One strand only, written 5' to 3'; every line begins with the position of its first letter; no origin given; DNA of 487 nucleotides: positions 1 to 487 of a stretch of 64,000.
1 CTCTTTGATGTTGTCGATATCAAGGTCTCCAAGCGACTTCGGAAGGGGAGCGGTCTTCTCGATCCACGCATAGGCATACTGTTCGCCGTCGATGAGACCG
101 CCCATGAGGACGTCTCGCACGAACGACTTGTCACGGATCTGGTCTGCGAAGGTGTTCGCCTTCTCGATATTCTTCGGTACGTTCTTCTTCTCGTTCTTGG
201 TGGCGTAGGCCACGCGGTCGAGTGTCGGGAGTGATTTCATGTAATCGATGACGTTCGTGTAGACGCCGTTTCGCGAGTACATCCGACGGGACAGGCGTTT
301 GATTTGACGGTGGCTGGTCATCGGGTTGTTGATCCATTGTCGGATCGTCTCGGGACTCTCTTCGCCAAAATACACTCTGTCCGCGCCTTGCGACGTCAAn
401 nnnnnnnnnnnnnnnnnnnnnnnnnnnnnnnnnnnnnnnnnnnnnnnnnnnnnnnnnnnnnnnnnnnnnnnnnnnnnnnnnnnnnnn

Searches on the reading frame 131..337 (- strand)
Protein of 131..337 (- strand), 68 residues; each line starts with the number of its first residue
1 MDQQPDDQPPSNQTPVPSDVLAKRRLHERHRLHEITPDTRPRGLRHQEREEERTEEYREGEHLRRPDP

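Call 71: search_protein_families(library=pfam, alignment_id=A4, max_evalue=0.001)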
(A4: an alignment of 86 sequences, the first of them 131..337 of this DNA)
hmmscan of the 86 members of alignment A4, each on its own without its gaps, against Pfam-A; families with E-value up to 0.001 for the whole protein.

A. member 1, window:131-337:- (68 aa): 0 families

B. families by the number of members that match (of 86 scanned): 24 families
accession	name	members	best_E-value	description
PF12728.13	HTH_17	2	0.00018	Helix-turn-helix domain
PF25682.1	Phage_VG64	1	4.1e-57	Mycobacterium phage VG64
PF24692.1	DUF7659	1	7.2e-48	Family of unknown function (DUF7659)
PF16473.11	Rv2179c-like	1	4.6e-38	3'-5' exoribonuclease Rv2179c-like domain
PF08719.17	NADAR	1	2.2e-25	NADAR domain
PF00383.29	dCMP_cyt_deam_1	1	1.1e-23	Cytidine and deoxycytidylate deaminase zinc-binding region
PF01230.28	HIT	1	6.3e-22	HIT domain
PF13274.11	SocA_Panacea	1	2.5e-17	Antitoxin SocA-like, Panacea domain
PF06725.17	3D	1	2.7e-17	3D domain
PF14437.12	MafB19-deam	1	3.8e-17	MafB19-like deaminase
PF13238.12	AAA_18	1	1.1e-16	AAA domain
PF11969.13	DcpS_C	1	2.4e-12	Scavenger mRNA decapping enzyme C-term binding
PF21448.3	DNMK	1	7.4e-09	Deoxynucleotide monophosphate kinase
PF07498.18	Rho_N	1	8.1e-08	Rho termination factor, N-terminal domain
PF00929.31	RNase_T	1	1.7e-06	Exonuclease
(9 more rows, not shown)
